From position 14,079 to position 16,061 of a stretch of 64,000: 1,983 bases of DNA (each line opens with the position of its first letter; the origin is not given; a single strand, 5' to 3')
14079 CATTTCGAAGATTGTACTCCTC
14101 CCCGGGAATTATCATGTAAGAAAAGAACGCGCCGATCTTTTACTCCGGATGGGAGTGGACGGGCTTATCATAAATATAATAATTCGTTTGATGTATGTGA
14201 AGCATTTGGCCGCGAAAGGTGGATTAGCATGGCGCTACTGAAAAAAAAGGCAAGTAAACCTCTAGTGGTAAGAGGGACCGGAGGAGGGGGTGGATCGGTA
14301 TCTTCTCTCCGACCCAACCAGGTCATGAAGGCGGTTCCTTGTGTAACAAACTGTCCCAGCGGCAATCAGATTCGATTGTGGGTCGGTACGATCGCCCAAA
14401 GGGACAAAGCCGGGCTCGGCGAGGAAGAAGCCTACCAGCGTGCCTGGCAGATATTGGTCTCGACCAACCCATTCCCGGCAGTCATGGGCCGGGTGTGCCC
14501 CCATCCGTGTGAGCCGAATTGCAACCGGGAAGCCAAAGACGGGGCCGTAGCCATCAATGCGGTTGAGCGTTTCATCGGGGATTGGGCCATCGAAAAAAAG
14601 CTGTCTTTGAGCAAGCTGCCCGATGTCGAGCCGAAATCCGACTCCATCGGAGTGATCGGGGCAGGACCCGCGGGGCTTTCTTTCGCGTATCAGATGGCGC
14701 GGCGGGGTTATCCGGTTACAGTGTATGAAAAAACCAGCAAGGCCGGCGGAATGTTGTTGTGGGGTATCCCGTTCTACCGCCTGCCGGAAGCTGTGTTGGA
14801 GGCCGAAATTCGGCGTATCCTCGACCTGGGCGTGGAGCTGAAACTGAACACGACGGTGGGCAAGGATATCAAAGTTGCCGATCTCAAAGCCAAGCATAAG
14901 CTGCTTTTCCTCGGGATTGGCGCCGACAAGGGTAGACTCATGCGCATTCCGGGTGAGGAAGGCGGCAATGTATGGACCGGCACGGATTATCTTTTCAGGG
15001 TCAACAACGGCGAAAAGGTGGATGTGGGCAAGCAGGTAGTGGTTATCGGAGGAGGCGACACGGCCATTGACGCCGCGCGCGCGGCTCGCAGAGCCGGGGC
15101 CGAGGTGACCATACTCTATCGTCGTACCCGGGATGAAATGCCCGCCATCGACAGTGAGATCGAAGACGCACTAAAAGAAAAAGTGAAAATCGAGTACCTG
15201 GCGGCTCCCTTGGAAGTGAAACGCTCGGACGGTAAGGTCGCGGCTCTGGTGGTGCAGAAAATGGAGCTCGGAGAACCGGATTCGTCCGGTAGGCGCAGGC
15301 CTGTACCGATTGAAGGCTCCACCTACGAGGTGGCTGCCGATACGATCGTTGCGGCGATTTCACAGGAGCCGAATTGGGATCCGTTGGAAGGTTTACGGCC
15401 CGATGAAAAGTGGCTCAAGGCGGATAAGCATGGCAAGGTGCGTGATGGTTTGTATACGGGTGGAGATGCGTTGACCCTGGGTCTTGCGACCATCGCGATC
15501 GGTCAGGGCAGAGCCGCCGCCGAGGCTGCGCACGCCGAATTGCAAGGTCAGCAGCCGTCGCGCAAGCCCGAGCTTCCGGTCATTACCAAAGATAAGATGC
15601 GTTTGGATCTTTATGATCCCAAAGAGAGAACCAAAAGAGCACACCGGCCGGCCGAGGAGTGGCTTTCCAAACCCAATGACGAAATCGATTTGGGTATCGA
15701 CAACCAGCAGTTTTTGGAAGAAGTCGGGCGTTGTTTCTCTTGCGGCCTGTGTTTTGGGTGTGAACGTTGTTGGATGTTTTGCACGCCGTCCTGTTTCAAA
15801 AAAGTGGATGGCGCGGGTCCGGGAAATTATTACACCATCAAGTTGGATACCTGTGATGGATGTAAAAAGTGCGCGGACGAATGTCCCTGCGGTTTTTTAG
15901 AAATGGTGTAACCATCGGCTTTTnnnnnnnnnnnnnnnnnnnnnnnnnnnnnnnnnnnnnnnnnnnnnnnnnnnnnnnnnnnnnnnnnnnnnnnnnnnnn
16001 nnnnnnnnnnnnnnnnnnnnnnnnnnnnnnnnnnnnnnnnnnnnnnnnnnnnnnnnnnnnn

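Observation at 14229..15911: DsrL-like NAD(P)H:acceptor oxidoreductase directly after dsrABD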

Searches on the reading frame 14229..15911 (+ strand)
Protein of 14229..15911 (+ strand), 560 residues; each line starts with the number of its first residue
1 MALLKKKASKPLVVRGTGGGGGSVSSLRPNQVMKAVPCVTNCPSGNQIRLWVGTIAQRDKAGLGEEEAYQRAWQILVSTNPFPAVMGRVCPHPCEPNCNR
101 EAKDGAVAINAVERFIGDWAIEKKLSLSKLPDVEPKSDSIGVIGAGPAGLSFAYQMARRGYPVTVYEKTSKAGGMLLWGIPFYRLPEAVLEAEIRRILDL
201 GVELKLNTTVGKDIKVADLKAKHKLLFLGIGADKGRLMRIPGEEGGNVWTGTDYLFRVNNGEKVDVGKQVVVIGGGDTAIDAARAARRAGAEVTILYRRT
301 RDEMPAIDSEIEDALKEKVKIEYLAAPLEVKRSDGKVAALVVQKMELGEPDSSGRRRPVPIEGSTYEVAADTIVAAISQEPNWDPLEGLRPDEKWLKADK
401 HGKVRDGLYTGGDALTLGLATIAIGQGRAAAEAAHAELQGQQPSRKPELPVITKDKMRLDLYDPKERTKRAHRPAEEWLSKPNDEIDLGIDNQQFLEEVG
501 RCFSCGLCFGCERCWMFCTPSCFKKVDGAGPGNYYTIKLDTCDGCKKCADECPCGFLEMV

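Call 3: search_protein_families(library=pfam, proteins=[window:14229-15911:+], max_evalue=0.01)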
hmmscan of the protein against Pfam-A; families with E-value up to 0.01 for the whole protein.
window:14229-15911:+ (560 aa): 22 families
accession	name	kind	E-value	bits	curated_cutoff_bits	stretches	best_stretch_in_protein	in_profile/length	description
PF07992.20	Pyr_redox_2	-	5.9e-26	92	26.1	1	140-427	3-291/291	Pyridine nucleotide-disulphide oxidoreductase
PF14691.11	Fer4_20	-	1.2e-16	60.9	25.8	1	35-124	29-112/113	Dihydroprymidine dehydrogenase domain II, 4Fe-4S cluster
PF00070.33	Pyr_redox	-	3.4e-14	53.6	22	1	270-320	2-51/82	Pyridine nucleotide-disulphide oxidoreductase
PF13738.12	Pyr_redox_3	-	1.4e-12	47.9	30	1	227-335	129-243/305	Pyridine nucleotide-disulphide oxidoreductase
PF13450.12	NAD_binding_8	-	4.1e-11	43.4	21.9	1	142-175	1-34/68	NAD(P)-binding Rossmann-like domain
PF01266.30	DAO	-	7e-08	32.8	27.9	1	140-173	2-35/353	FAD dependent oxidoreductase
PF12831.13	FAD_oxidored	-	1.5e-07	31.6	27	1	142-176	4-38/416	FAD dependent oxidoreductase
PF01134.28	GIDA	-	2.4e-07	30.6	22.1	1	140-172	2-35/391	Glucose inhibited division protein A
PF03486.20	HI0933_like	-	3.3e-07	30.4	50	1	141-174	4-37/244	HI0933-like protein Rossmann domain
PF00890.30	FAD_binding_2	-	1.1e-06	28.6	20.4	1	142-178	4-40/414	FAD binding domain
PF01946.23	Thi4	-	1.6e-06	28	26.2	1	140-204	20-84/235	Thi4 family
PF01262.27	AlaDh_PNT_C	-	4.1e-06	26.8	23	1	269-319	30-76/214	Alanine dehydrogenase/PNT, C-terminal domain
PF13241.12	NAD_binding_7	-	5.3e-05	24.2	22.1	1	267-311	7-55/104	Putative NAD(P)-binding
PF02737.24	3HCDH_N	-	6.2e-05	23.4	22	1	140-171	2-33/180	3-hydroxyacyl-CoA dehydrogenase, NAD binding domain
PF14697.11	Fer4_21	-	8.4e-05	23.1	35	1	508-559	8-59/59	4Fe-4S dicluster domain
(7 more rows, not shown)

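Call 4: search_protein_families(library=ncbifam, proteins=[window:14229-15911:+], max_evalue=0.001)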
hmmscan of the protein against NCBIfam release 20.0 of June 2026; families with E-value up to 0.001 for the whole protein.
window:14229-15911:+ (560 aa): 83 families (the best 25 are shown)
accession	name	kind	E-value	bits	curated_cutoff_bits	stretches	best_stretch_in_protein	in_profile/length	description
NF009410.0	PRK12771.1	subfamily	3.5e-164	547.5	516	1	23-560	35-563/566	NAD(P)-binding protein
NF009454.0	PRK12814.1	equivalog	2.4e-114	383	916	1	36-515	102-581/657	putative NADPH-dependent glutamate synthase small subunit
NF009414.0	PRK12778.1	equivalog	2.5e-101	340.2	1103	1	36-439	337-750/752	bifunctional dihydroorotate dehydrogenase B NAD binding subunit/NADPH-dependent glutamate synthase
TIGR01316.1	gltA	equivalog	1.7e-87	294.1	471.75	1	35-436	35-447/449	NADPH-dependent glutamate synthase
TIGR03315.1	Se_ygfK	equivalog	1.6e-82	277.5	835.3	1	36-553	445-934/1012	putative selenate reductase subunit YgfK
NF010590.0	PRK13984.1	equivalog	2.3e-70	237.4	946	1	38-440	198-608/611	putative oxidoreductase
TIGR01318.1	gltD_gamma_fam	subfamily_domain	1.2e-69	235.1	482.95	1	38-431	50-458/467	glutamate synthase, small subunit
NF009413.0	PRK12775.1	equivalog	1.7e-67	228.1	1895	1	37-439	340-755/1006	putative trifunctional 2-polyprenylphenol hydroxylase/glutamate synthase subunit beta/ferritin domain-containing protein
NF009415.0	PRK12779.1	equivalog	3e-66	224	1519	1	66-437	229-625/944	putative bifunctional glutamate synthase subunit beta/2-polyprenylphenol hydroxylase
NF009408.0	PRK12769.1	equivalog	2.6e-62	210.9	1003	1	38-433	236-646/659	formate-dependent uric acid utilization protein AegA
NF009409.0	PRK12770.1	subfamily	6.5e-56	189.9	343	1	133-443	14-355/360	putative glutamate synthase subunit beta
NF009451.0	PRK12809.1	equivalog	8.7e-55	186.2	1154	1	64-407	236-589/639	formate-dependent uric acid utilization protein YgfT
TIGR01317.1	GOGAT_sm_gam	subfamily_domain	2.5e-48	165.1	447.7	1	66-436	73-476/485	glutamate synthase small subunit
NF045663.1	diclust_near_Sec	equivalog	7.3e-38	130.1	530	1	37-234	19-201/759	pyridine nucleotide-disulfide oxidoreductase/dicluster-binding protein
NF045599.1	bili_reduct_long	exception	1.4e-14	53.3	750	1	138-383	382-603/641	bilirubin reductase, long form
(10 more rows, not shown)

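Call 5: search_solved_structures(query=window:14229-15911:+, max_evalue=0.001, show_alignments=1)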
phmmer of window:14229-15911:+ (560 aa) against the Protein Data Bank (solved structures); distinct sequences matched with E-value up to 0.001: 44.
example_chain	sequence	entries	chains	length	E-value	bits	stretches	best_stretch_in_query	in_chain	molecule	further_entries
9bov_A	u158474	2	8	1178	3.2e-96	326.7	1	37-516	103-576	Molybdopterin oxidoreductase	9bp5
9n5u_A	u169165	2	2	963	7e-85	289.3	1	37-444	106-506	NfnA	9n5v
8oh5_C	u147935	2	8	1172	8.8e-80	272.4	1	37-507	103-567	Formate dehydrogenase-O, major subunit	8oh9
4ylf_B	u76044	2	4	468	7.1e-78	266.1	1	37-441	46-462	Dihydropyrimidine dehydrogenase subunit A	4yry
5jca_L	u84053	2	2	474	4.3e-77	263.6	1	34-439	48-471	NADH-dependent Ferredoxin:NADP Oxidoreductase (NfnI) subunit alpha | NADH-dependent Ferredoxin:NADP Oxidoreductase subunit alpha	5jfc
5vj7_A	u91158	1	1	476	9.3e-69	236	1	34-438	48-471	Oxidoreductase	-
2vdc_G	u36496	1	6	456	2.5e-62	214.8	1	37-440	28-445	GLUTAMATE SYNTHASE [NADPH] SMALL CHAIN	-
6s6s_G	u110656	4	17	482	3.1e-62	214.5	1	37-440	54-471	Glutamate synthase [NADPH] small chain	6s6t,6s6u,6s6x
7mfm_I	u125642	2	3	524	1.3e-37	133.3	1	67-292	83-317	Glutamate synthase (NADPH) small chain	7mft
7m31_A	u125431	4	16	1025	6.9e-34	120.9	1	36-452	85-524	Dihydropyrimidine dehydrogenase [NADP(+)]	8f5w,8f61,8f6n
1h7x_A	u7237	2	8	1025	6.9e-34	120.9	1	36-452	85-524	DIHYDROPYRIMIDINE DEHYDROGENASE | Dihydropyrimidine dehydrogenase [NADP(+)]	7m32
1gt8_A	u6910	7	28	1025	7e-34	120.9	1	36-452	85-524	DIHYDROPYRIMIDINE DEHYDROGENASE | Dihydropyrimidine dehydrogenase [NADP(+)]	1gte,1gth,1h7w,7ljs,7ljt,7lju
5mh4_A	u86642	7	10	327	2.4e-12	49.8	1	137-435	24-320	Thioredoxin reductase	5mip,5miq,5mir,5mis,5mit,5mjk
6qkg_A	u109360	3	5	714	8.3e-11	44.7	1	136-298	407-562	NCR A | NCR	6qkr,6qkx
1ps9_A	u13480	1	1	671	3.3e-09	39.4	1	127-290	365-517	2,4-dienoyl-CoA reductase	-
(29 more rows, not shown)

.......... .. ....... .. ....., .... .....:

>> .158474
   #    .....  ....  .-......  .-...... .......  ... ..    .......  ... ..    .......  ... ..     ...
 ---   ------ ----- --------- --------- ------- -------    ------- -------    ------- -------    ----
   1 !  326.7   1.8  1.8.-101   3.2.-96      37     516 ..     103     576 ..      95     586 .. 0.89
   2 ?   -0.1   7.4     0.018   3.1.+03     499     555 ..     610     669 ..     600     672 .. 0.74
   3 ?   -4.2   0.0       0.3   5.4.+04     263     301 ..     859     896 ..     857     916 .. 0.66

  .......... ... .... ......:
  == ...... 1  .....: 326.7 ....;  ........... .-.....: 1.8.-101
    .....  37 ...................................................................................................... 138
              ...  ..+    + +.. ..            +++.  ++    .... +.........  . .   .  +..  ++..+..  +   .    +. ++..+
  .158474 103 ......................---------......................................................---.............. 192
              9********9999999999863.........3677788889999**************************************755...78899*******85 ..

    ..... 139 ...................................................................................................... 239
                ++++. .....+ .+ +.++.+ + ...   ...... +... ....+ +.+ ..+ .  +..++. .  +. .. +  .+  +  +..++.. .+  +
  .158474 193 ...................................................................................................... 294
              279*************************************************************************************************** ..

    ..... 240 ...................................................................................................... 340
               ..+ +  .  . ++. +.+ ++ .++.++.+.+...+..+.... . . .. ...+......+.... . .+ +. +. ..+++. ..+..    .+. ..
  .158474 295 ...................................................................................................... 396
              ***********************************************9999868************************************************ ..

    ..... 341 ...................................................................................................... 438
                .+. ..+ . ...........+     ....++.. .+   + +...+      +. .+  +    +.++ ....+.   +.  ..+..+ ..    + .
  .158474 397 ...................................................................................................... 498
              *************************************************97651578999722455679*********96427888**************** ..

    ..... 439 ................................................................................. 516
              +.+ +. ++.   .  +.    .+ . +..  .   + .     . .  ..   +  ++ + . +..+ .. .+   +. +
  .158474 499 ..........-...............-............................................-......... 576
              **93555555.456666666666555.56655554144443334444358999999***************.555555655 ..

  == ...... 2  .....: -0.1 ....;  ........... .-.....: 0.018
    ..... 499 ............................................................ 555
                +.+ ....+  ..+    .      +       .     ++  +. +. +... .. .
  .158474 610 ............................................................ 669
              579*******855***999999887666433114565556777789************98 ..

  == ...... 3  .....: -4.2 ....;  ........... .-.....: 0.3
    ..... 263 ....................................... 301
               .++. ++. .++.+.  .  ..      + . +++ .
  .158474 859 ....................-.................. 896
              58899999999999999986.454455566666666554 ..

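Call 6: find_homologous_proteins(query=window:14229-15911:+, max_evalue=1e-10)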
Query window:14229-15911:+ (560 aa): 7918 proteins with E <= 1e-10 among 8000 candidates; the best 120 are listed.
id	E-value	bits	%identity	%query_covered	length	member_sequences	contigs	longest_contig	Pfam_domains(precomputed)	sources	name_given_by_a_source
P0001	0.0e+0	1292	100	100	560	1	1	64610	PF13450.13,PF07992.21,PF00070.34,PF03486.21,PF01134.29,PF12831.14,PF01946.24,PF01266.31,PF14691.12,PF00890.31,PF13738.13,PF01262.28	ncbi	-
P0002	0.0e+0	1115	84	100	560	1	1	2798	PF13241.13,PF13450.13,PF07992.21,PF00070.34,PF03486.21,PF01134.29,PF12831.14,PF01266.31,PF14691.12,PF00890.31,PF13738.13,PF01262.28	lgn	-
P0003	2.4e-288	976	74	100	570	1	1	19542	PF13450.13,PF07992.21,PF00070.34,PF03486.21,PF01134.29,PF12831.14,PF01946.24,PF01266.31,PF14691.12,PF00890.31,PF13738.13,PF01262.28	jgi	jgi:NADPH-dependent glutamate synthase beta subunit-like oxidoreductase/Pyruvate/2-oxoacid:ferredoxi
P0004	1.4e-285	967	73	97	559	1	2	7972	PF13450.13,PF07992.21,PF00070.34,PF03486.21,PF01134.29,PF12831.14,PF01266.31,PF14691.12,PF00890.31,PF13738.13,PF01262.28,PF02737.25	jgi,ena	-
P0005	1.1e-283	961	73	95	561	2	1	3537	PF13450.13,PF07992.21,PF00070.34,PF03486.21,PF01134.29,PF12831.14,PF01946.24,PF01266.31,PF14691.12,PF00890.31,PF13738.13,PF02737.25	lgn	-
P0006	7.9e-283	958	72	100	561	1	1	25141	PF13450.13,PF07992.21,PF00070.34,PF03486.21,PF01134.29,PF01494.26,PF12831.14,PF01946.24,PF01266.31,PF14691.12,PF00890.31,PF13738.13,PF01262.28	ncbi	-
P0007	4.8e-280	949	72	96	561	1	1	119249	PF13450.13,PF07992.21,PF00070.34,PF03486.21,PF01134.29,PF12831.14,PF01946.24,PF01266.31,PF14691.12,PF00890.31,PF13738.13,PF01262.28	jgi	jgi:NADPH-dependent glutamate synthase beta subunit-like oxidoreductase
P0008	2.5e-278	943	73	97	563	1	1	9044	PF01266.31,PF13450.13,PF14691.12,PF00890.31,PF07992.21,PF00070.34,PF13738.13,PF03486.21,PF01262.28,PF01134.29,PF12831.14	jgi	jgi:NADPH-dependent glutamate synthase beta subunit-like oxidoreductase/Pyruvate/2-oxoacid:ferredoxi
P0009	3.5e-277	939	72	100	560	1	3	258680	PF13450.13,PF07992.21,PF00070.34,PF03486.21,PF01134.29,PF12831.14,PF01266.31,PF14691.12,PF00890.31,PF13738.13,PF01262.28,PF02737.25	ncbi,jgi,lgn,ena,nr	ncbi:MAG TPA: NAD(P)-binding protein [Myxococcota bacterium]|nr:NAD(P)-binding protein [Myxococcota 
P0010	5.6e-276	935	71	100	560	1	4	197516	PF01266.31,PF13450.13,PF14691.12,PF00890.31,PF07992.21,PF00070.34,PF13738.13,PF03486.21,PF01134.29,PF12831.14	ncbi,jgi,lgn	jgi:NADPH-dependent glutamate synthase beta subunit-like oxidoreductase/Pyruvate/2-oxoacid:ferredoxi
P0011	7.3e-274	928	71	97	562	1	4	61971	PF01266.31,PF13450.13,PF14691.12,PF00890.31,PF07992.21,PF00070.34,PF13738.13,PF03486.21,PF01134.29,PF12831.14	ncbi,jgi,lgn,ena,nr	ncbi:MAG: glutamate synthase [Deltaproteobacteria bacterium]|nr:MAG: glutamate synthase [Deltaproteo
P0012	9.3e-270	915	70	100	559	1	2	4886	PF01266.31,PF13450.13,PF14691.12,PF00890.31,PF07992.21,PF00070.34,PF13738.13,PF03486.21,PF01262.28,PF01134.29,PF12831.14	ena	-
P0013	1.3e-269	914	70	97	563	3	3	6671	PF01266.31,PF01593.31,PF13450.13,PF14691.12,PF00890.31,PF07992.21,PF00070.34,PF13738.13,PF03486.21,PF01134.29,PF12831.14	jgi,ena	-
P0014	2.4e-269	913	71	97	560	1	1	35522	PF13450.13,PF07992.21,PF00070.34,PF03486.21,PF01134.29,PF12831.14,PF01946.24,PF01266.31,PF14691.12,PF00890.31,PF13738.13,PF01262.28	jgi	jgi:dissimilatory sulfite reductase flavoprotein subunit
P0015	1.3e-268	911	68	96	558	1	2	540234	PF13241.13,PF13450.13,PF07992.21,PF00070.34,PF03486.21,PF01134.29,PF01494.26,PF12831.14,PF01946.24,PF01266.31,PF14691.12,PF00890.31,PF00291.32,PF13738.13,PF01262.28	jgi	jgi:dissimilatory sulfite reductase flavoprotein subunit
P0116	1.0e-226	772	61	100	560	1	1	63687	PF01266.31,PF01593.31,PF13450.13,PF14691.12,PF07992.21,PF00070.34,PF13738.13,PF03486.21,PF01262.28,PF01134.29,PF12831.14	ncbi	-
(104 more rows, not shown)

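Call 9: list_cluster_members(proteins=[P0001, P0014, P0015, P0009])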
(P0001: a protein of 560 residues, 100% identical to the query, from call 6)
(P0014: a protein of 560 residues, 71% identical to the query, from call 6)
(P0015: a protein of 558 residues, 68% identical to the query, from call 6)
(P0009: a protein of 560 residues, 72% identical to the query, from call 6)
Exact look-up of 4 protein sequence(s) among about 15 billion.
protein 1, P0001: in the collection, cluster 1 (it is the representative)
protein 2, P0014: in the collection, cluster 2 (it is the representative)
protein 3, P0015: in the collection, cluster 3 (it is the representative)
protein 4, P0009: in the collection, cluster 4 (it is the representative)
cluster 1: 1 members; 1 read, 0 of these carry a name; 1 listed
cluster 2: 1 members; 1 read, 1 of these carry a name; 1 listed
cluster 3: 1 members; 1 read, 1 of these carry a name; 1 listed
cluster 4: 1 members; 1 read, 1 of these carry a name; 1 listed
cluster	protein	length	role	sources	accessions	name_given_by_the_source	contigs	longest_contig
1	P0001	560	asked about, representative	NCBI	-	-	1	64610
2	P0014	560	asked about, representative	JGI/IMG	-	dissimilatory sulfite reductase flavoprotein subunit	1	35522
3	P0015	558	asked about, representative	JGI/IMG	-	dissimilatory sulfite reductase flavoprotein subunit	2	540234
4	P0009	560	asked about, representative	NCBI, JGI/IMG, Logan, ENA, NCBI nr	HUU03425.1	MAG TPA: NAD(P)-binding protein [Myxococcota bacterium] | NAD(P)-binding protein [Myxococcota bacterium]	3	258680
